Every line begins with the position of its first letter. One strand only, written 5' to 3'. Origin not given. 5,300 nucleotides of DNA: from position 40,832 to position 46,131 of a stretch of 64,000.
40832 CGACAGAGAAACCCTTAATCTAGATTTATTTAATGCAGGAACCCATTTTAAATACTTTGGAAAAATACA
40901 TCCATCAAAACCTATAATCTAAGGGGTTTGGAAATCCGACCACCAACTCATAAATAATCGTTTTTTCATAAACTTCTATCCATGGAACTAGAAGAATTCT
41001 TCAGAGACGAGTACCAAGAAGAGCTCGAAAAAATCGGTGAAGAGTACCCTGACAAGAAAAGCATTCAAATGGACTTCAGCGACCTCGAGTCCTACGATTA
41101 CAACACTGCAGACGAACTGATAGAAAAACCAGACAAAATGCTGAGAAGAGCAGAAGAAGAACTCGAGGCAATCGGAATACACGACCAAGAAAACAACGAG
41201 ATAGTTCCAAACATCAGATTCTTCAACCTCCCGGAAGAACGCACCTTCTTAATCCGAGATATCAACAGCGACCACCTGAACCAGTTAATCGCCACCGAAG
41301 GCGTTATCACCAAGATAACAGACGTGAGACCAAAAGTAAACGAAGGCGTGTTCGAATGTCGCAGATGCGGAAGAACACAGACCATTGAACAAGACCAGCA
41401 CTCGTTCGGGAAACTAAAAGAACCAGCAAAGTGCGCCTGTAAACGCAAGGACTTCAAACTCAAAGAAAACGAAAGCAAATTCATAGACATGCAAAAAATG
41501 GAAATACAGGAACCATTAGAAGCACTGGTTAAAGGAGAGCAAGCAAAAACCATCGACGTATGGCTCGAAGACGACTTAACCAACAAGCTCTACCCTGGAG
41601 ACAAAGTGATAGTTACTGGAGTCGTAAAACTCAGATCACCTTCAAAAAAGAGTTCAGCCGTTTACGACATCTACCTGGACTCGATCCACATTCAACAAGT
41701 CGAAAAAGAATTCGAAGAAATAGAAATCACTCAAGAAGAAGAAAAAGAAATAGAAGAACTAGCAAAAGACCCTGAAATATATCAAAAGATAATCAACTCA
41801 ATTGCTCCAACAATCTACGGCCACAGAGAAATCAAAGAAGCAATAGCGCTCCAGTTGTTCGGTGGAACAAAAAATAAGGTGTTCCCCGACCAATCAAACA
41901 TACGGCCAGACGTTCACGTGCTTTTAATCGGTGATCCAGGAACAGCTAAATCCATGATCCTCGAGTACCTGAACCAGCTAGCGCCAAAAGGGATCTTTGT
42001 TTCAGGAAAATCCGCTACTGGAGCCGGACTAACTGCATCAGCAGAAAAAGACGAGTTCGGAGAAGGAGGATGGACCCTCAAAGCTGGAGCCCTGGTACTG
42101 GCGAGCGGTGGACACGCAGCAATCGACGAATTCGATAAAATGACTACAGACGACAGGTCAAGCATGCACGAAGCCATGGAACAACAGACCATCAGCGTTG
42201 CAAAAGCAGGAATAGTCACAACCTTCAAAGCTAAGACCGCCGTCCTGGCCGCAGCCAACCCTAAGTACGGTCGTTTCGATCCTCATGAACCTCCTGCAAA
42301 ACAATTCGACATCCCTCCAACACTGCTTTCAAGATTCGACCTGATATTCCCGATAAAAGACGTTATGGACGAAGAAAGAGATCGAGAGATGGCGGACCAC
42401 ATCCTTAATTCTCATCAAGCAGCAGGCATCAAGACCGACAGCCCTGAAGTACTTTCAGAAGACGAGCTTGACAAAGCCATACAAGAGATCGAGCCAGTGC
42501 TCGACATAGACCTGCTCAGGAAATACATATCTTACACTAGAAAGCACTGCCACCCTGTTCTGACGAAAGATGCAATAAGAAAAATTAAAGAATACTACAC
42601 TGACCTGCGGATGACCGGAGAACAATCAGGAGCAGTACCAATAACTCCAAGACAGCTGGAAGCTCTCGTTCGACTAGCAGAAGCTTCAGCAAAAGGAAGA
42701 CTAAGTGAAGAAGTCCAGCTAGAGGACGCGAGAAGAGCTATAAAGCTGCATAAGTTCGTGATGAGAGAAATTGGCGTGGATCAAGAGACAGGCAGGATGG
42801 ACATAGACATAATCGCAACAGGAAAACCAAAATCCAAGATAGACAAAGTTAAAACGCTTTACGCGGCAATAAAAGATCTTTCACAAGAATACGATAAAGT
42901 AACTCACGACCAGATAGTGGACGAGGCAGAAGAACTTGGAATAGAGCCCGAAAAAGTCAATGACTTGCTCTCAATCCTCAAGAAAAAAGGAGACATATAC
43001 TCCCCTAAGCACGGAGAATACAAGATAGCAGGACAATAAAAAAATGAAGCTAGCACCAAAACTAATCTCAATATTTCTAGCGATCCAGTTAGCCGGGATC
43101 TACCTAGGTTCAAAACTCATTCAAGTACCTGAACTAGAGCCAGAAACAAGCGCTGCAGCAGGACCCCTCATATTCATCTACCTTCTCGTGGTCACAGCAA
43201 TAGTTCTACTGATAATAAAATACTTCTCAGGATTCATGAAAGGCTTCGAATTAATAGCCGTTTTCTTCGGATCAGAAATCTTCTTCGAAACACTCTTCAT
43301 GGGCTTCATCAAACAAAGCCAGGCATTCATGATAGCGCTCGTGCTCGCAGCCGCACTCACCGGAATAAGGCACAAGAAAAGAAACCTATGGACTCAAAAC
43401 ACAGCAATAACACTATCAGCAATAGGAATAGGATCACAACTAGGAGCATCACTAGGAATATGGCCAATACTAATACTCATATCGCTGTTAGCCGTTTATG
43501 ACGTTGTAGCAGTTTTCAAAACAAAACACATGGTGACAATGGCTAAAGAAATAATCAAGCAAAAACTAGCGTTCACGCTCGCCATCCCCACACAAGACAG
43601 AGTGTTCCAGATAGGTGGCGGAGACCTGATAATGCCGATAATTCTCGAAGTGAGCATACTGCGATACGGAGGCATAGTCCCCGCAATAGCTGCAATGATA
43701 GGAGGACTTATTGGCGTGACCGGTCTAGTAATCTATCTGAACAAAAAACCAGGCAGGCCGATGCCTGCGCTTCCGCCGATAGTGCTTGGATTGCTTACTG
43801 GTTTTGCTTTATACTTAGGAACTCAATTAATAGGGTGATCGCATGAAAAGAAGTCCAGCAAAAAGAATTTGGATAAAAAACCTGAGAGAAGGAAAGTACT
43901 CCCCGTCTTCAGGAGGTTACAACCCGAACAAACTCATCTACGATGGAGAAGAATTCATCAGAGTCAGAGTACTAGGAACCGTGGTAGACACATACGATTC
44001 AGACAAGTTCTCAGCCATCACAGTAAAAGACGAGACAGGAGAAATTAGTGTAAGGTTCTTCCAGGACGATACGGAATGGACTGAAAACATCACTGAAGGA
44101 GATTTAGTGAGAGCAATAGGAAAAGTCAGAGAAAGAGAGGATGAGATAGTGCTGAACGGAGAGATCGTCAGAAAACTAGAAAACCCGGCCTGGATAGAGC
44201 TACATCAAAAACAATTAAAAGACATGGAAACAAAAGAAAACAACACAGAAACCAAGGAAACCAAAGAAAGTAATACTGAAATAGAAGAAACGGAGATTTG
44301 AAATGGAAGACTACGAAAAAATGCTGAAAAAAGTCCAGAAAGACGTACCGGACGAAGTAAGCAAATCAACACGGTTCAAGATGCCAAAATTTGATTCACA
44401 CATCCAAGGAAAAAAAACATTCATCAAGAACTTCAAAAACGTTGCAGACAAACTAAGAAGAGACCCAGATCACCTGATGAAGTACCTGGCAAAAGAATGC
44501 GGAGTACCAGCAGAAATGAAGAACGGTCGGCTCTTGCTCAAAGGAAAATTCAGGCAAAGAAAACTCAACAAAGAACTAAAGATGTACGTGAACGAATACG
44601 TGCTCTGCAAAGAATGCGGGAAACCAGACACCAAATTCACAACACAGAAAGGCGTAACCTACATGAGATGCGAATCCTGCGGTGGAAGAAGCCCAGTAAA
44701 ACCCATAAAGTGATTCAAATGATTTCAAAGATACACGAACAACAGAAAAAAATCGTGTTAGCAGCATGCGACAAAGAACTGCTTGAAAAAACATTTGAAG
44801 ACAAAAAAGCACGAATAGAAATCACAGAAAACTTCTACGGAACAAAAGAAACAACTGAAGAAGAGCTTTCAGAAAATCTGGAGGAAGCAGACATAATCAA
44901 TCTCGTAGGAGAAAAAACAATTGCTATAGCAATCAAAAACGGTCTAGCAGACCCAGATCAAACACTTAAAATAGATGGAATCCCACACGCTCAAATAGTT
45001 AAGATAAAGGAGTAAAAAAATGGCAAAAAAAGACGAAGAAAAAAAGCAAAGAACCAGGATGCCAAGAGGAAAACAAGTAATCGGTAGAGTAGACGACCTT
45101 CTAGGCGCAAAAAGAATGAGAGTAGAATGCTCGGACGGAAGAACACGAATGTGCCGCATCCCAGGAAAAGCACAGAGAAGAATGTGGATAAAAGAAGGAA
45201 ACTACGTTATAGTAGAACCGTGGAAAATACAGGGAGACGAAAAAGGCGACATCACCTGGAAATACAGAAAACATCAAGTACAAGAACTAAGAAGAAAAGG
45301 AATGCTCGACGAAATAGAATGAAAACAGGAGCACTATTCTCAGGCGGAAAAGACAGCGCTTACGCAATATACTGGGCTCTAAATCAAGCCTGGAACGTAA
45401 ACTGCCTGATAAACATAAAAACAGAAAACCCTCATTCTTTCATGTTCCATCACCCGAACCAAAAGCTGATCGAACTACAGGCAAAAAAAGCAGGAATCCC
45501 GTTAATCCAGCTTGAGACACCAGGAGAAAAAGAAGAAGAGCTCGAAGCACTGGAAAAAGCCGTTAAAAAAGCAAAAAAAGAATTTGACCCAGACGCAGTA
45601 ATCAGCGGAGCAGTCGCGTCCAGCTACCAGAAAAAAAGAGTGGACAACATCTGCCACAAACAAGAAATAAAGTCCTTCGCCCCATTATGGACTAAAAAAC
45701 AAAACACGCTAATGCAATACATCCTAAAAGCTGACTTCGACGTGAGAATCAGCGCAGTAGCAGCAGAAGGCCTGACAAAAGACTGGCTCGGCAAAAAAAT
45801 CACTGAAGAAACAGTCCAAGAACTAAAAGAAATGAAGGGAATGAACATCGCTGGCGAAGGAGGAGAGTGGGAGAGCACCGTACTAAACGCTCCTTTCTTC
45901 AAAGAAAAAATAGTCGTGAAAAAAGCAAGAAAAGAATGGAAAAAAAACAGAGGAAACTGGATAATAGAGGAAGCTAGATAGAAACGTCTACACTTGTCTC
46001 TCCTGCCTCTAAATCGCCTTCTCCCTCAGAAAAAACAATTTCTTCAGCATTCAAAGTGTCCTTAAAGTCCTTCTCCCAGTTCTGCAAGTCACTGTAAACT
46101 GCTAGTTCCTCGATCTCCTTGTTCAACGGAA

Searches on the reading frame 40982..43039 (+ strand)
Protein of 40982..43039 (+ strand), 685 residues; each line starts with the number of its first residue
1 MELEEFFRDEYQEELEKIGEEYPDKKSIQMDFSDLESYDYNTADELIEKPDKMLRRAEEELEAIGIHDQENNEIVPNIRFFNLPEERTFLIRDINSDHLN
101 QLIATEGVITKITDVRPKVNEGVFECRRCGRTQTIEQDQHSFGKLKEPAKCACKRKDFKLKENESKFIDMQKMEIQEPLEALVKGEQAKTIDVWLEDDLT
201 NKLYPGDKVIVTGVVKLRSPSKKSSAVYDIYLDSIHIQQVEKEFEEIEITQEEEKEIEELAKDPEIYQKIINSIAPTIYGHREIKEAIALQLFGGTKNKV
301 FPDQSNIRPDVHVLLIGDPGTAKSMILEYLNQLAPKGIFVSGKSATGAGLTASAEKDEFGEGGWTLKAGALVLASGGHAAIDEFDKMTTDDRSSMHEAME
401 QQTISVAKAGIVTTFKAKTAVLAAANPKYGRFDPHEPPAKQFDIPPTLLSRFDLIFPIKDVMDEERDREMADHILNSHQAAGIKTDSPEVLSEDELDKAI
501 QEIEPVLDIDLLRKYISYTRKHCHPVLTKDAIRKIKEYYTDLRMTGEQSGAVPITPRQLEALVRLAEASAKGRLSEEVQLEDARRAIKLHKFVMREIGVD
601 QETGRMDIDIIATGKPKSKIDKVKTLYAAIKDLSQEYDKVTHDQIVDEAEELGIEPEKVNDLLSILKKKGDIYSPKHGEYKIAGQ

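Call 51: search_protein_families(library=ncbifam, proteins=[window:40982-43039:+], max_evalue=0.00001)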
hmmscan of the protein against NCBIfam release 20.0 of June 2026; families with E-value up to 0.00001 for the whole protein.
window:40982-43039:+ (685 aa): 1 family
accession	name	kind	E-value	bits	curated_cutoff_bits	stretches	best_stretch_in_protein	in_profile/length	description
NF040949.1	minchrom_main_MCM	domain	1.2e-228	760.8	940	1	8-682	18-681/682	minichromosome maintenance protein MCM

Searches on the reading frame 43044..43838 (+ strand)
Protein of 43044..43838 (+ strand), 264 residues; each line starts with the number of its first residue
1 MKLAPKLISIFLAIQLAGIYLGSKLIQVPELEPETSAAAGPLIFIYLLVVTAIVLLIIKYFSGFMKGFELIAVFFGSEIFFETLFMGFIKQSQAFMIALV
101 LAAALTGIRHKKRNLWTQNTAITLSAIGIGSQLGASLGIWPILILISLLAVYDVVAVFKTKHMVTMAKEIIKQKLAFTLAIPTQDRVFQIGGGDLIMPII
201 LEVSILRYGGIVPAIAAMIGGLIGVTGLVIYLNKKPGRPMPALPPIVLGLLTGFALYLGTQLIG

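Call 94: search_protein_families(library=pfam, proteins=[window:43044-43838:+], max_evalue=0.00001)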
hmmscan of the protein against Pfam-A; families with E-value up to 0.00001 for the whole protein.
window:43044-43838:+ (264 aa): 1 family
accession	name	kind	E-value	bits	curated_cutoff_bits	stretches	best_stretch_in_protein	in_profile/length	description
PF06550.16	SPP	-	1e-22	81.4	23.9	1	11-255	4-275/283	Signal-peptide peptidase, presenilin aspartyl protease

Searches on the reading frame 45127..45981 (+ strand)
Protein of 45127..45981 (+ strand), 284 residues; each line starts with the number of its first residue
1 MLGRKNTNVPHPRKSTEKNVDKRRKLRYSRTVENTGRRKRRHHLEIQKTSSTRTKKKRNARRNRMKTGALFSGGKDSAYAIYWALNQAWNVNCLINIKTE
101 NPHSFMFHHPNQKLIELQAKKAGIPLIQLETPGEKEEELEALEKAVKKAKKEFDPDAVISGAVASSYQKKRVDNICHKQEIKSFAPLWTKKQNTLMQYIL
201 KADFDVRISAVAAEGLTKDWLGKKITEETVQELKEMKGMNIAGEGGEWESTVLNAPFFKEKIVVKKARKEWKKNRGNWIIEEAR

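Call 94: search_protein_families(library=pfam, proteins=[window:45127-45981:+], max_evalue=0.00001)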
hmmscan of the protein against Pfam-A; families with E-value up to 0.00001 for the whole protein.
window:45127-45981:+ (284 aa): 1 family
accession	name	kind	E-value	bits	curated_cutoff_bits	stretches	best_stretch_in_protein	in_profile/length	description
PF01902.24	Diphthami_syn_2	-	6.8e-67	225.6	23.2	1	65-283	1-217/219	Diphthamide synthase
